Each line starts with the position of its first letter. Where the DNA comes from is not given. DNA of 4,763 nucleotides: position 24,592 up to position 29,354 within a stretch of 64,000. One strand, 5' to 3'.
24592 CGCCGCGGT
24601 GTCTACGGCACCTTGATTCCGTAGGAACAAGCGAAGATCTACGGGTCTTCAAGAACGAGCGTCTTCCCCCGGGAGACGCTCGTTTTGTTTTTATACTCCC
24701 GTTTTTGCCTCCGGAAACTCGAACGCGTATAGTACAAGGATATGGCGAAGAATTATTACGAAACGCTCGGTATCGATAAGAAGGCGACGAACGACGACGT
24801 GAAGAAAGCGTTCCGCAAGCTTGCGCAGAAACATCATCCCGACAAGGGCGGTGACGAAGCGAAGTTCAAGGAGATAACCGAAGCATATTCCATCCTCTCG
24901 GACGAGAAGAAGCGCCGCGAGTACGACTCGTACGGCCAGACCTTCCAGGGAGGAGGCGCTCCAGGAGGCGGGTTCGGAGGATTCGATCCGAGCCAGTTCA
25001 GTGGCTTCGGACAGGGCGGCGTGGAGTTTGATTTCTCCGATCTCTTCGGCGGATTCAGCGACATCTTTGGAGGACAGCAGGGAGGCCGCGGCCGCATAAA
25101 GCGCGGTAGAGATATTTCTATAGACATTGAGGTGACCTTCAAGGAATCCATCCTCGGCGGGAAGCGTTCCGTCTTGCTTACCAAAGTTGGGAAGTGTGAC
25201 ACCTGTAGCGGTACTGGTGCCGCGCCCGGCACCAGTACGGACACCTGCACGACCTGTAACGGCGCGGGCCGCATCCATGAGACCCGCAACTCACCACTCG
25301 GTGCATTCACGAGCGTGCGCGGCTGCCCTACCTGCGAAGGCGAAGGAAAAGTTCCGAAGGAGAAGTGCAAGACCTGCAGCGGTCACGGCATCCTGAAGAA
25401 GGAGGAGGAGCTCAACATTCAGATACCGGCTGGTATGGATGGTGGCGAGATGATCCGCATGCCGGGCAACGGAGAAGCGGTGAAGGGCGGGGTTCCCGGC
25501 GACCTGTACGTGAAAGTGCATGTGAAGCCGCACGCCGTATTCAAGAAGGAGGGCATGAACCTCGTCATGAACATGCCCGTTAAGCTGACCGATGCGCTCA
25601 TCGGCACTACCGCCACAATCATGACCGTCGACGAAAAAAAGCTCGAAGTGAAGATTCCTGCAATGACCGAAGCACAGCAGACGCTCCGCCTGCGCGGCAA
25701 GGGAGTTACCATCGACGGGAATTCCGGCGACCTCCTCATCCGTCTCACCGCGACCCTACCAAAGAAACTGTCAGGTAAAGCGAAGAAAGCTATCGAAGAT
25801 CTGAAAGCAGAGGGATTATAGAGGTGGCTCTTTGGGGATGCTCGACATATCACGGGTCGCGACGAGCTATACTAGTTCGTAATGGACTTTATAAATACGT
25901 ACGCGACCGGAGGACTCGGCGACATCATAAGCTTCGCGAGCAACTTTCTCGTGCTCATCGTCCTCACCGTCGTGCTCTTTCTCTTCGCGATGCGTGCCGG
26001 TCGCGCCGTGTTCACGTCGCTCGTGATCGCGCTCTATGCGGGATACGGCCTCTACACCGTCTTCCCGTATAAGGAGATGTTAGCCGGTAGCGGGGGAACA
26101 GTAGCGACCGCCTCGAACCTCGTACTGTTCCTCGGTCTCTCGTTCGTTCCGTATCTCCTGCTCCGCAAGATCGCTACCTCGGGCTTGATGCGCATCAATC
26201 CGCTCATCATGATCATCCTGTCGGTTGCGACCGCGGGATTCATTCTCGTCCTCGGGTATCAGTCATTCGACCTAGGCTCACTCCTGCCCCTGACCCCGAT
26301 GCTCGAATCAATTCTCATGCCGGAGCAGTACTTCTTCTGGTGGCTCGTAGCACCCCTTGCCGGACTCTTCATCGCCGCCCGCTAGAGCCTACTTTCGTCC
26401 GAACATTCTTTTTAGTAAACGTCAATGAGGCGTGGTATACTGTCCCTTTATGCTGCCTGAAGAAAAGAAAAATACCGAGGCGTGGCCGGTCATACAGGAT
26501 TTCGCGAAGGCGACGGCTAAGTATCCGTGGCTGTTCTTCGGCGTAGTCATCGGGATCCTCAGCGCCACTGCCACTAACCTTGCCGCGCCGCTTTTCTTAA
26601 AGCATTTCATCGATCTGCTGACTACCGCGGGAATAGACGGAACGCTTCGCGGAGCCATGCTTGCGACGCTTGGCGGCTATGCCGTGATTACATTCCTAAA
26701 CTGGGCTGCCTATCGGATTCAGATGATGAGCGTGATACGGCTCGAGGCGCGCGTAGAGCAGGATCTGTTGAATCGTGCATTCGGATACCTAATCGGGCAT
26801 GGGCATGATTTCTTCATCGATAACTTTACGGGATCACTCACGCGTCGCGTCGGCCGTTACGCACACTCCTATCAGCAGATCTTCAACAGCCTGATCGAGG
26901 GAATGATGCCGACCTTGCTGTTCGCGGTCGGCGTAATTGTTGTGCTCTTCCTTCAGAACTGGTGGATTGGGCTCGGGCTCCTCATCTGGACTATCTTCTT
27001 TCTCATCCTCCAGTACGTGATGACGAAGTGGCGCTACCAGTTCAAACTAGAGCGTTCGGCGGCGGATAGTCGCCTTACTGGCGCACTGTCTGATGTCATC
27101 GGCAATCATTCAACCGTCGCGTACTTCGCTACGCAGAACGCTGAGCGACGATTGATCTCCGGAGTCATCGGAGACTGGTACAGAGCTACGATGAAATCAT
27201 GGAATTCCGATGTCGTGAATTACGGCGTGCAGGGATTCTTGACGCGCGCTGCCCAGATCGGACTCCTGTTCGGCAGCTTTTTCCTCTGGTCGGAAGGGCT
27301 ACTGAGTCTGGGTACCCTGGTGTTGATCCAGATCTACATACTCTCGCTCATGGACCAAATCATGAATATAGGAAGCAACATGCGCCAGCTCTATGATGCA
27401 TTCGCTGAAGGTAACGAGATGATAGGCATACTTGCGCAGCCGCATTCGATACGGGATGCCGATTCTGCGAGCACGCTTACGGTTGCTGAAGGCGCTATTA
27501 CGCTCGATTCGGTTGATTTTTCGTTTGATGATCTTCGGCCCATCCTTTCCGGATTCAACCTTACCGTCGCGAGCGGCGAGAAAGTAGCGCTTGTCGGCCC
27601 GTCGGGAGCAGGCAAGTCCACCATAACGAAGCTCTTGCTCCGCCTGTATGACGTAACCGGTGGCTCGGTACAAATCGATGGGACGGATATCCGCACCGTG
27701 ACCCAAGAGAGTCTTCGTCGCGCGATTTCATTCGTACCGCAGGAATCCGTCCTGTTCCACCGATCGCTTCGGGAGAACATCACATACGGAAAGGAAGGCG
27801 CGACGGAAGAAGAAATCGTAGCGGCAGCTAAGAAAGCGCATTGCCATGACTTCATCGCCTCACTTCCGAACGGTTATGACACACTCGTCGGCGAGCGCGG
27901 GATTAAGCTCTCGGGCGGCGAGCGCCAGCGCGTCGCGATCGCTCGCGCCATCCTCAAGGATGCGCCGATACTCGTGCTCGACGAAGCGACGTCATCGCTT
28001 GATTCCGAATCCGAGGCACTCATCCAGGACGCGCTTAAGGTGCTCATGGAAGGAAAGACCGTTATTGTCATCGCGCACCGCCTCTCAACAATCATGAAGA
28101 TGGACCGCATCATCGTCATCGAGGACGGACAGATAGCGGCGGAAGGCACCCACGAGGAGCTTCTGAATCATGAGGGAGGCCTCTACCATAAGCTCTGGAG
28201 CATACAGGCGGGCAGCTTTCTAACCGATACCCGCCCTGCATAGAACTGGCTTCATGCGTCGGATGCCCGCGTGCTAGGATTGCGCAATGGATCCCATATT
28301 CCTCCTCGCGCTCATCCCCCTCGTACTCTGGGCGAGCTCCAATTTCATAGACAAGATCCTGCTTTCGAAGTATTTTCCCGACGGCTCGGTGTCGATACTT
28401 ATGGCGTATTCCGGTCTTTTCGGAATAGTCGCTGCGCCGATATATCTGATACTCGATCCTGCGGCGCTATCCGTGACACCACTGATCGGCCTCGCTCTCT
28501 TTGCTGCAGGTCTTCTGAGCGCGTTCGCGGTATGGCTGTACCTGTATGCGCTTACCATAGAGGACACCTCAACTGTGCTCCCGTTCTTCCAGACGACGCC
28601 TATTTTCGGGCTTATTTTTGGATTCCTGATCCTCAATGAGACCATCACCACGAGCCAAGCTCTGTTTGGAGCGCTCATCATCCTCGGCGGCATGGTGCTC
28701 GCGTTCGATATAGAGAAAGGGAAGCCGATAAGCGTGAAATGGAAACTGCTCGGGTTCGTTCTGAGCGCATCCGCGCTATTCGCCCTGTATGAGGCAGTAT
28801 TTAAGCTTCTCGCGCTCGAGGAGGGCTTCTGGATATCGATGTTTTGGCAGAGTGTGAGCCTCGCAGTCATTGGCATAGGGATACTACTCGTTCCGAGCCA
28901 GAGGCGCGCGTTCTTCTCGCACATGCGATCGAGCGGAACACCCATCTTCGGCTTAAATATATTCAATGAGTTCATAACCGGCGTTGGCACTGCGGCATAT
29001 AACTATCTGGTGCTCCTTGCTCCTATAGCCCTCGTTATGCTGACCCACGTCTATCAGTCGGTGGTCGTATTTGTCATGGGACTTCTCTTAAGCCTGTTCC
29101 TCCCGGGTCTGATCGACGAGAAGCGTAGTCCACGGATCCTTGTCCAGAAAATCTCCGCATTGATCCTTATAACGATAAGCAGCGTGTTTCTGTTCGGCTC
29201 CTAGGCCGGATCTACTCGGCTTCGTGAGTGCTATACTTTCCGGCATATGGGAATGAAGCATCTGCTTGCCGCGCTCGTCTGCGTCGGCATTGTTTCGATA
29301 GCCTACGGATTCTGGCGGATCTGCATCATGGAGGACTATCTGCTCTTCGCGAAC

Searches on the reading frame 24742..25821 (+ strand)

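Call 40: search_protein_families(library=pfam, proteins=[window:24742-25821:+], max_evalue=0.001)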
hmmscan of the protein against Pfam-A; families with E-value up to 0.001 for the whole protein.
window:24742-25821:+ (359 aa): 3 families
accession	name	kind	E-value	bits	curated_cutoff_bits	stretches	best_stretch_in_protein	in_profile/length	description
PF01556.23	DnaJ_C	-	7.3e-37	127.2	26.6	1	125-340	1-152/152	DnaJ C terminal domain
PF00226.36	DnaJ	-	6.3e-23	81.1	27.8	1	4-62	1-63/63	DnaJ domain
PF00684.25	DnaJ_CXXCXGXG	-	2e-15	57.2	32.7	1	152-216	1-65/65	DnaJ central domain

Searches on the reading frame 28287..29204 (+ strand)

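Call 40: search_protein_families(library=pfam, proteins=[window:28287-29204:+], max_evalue=0.001)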
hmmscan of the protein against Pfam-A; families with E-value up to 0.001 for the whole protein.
window:28287-29204:+ (305 aa): 1 family
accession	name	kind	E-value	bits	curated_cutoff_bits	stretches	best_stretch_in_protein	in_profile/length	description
PF00892.27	EamA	-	8.9e-13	49.1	28.2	1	5-138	4-133/135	EamA-like transporter family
